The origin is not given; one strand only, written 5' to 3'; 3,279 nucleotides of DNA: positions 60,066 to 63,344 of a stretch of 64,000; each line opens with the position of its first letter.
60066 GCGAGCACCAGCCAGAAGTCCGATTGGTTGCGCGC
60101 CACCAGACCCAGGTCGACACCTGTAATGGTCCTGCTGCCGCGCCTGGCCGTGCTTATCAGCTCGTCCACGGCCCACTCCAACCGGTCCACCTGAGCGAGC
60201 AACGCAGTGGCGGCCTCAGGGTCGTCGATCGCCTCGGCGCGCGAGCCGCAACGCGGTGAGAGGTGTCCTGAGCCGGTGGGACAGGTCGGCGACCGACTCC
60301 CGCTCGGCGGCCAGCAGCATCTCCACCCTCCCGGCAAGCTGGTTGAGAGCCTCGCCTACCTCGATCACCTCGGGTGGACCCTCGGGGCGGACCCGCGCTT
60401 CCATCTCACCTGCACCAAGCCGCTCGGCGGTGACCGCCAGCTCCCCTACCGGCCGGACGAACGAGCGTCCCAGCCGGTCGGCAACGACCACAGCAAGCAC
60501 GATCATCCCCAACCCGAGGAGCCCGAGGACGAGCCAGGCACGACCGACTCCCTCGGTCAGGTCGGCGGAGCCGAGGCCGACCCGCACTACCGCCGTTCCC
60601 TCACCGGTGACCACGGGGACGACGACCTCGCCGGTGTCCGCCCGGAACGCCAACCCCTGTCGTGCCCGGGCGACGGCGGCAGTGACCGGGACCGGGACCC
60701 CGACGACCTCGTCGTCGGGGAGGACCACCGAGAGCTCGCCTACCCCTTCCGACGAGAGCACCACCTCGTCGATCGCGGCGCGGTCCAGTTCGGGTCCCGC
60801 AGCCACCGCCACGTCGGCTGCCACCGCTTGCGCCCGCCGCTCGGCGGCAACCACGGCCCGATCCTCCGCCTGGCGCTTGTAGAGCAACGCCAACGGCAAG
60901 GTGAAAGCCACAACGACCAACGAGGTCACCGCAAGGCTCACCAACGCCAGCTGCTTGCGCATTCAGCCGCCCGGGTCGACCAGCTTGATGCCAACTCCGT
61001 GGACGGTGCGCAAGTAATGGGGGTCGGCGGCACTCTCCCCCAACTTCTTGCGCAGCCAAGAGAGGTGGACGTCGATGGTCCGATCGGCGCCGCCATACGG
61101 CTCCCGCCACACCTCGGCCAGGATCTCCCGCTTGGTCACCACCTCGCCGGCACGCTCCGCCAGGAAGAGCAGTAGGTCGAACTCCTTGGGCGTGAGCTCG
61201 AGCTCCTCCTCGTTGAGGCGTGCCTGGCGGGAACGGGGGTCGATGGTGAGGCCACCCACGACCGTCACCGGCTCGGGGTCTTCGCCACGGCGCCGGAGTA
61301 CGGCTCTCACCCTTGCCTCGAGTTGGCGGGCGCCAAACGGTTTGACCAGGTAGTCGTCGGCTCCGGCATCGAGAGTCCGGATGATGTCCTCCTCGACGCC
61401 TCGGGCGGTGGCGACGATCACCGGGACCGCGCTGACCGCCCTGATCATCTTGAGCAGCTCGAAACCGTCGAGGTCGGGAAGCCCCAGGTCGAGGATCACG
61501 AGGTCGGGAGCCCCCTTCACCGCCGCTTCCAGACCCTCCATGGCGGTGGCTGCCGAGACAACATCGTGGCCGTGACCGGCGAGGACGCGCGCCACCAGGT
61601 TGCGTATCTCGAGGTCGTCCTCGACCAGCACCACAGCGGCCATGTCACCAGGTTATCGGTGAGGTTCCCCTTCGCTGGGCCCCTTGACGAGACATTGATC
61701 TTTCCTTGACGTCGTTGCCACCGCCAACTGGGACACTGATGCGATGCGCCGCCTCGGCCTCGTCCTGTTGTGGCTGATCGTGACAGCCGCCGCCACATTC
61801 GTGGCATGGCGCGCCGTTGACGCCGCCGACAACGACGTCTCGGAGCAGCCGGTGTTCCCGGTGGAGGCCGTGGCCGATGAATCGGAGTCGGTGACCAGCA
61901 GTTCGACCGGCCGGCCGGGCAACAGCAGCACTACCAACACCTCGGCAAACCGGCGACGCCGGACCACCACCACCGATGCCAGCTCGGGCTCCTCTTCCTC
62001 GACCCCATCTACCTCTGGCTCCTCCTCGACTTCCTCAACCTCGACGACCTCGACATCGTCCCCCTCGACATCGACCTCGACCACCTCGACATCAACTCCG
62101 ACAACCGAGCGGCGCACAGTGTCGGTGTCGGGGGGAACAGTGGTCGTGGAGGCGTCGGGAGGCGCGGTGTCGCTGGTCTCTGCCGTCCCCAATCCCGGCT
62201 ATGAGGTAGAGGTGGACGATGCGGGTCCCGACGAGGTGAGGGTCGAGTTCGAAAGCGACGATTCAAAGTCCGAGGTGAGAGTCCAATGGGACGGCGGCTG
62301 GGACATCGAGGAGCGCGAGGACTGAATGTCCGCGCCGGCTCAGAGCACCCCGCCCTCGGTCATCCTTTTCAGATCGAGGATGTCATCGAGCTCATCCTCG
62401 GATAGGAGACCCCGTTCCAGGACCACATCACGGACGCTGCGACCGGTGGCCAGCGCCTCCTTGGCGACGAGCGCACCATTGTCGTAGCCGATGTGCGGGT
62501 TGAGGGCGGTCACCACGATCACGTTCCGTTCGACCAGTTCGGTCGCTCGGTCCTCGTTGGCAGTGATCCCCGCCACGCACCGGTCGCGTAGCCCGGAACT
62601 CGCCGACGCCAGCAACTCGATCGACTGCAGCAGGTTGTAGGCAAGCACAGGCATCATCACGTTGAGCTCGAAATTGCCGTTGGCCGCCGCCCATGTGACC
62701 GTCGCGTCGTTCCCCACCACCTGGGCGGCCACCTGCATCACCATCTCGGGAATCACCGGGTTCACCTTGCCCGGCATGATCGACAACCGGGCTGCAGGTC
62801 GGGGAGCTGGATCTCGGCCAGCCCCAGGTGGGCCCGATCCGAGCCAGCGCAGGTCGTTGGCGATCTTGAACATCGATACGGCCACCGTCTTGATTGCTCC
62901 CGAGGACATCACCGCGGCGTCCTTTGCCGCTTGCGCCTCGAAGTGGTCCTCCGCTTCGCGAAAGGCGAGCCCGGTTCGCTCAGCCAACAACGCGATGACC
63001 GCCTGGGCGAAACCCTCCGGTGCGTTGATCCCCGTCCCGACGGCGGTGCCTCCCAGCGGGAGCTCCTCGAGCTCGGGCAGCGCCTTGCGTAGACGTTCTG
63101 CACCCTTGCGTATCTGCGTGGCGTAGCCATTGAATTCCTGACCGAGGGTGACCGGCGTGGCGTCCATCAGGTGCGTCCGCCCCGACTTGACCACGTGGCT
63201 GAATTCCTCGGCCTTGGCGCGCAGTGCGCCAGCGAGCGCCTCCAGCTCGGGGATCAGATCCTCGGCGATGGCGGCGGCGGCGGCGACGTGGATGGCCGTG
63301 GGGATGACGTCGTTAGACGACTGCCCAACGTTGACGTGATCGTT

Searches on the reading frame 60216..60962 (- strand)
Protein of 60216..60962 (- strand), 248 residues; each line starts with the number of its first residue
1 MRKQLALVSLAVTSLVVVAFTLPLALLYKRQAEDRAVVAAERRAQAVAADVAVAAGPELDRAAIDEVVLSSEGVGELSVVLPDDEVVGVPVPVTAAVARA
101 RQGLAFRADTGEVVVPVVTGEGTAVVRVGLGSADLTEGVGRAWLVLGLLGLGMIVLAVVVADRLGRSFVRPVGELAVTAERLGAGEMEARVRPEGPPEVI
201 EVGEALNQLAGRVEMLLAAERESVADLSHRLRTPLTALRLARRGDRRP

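Call 94: search_protein_families(library=pfam, proteins=[window:60216-60962:-], max_evalue=0.00001)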
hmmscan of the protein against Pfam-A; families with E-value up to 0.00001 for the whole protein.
window:60216-60962:- (248 aa): 1 family
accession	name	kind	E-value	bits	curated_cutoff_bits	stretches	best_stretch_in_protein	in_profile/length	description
PF00672.30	HAMP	-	3e-08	34.3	25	1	164-214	2-52/53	HAMP domain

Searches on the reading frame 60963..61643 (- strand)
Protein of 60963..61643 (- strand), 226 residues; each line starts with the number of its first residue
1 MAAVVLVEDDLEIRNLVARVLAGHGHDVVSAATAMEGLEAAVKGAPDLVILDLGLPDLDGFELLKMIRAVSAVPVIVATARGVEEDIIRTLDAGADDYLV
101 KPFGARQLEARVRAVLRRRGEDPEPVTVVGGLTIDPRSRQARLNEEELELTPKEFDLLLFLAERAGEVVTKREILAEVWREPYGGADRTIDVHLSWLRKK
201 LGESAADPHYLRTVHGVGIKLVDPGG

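Call 94: search_protein_families(library=pfam, proteins=[window:60963-61643:-], max_evalue=0.00001)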
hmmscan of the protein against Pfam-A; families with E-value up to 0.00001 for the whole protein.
window:60963-61643:- (226 aa): 2 families
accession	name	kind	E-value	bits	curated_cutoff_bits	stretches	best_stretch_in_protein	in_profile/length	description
PF00072.30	Response_reg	-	1.3e-26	93.4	30.2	1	4-113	1-111/111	Response regulator receiver domain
PF00486.34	Trans_reg_C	-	2.3e-25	88.9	26.2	1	146-220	2-76/77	Transcriptional regulatory protein, C terminal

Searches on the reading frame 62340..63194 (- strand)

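Call 94: search_protein_families(library=pfam, proteins=[window:62340-63194:-], max_evalue=0.00001)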
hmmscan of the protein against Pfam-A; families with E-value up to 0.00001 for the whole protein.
window:62340-63194:- (284 aa): 2 families
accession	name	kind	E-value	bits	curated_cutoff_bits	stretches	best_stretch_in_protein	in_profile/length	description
PF00206.25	Lyase_1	-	2.8e-45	155.5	27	1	2-161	153-312/312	Lyase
PF10415.14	FumaraseC_C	-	3.4e-25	88.6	32.5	1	228-280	2-54/54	Fumarase C C-terminus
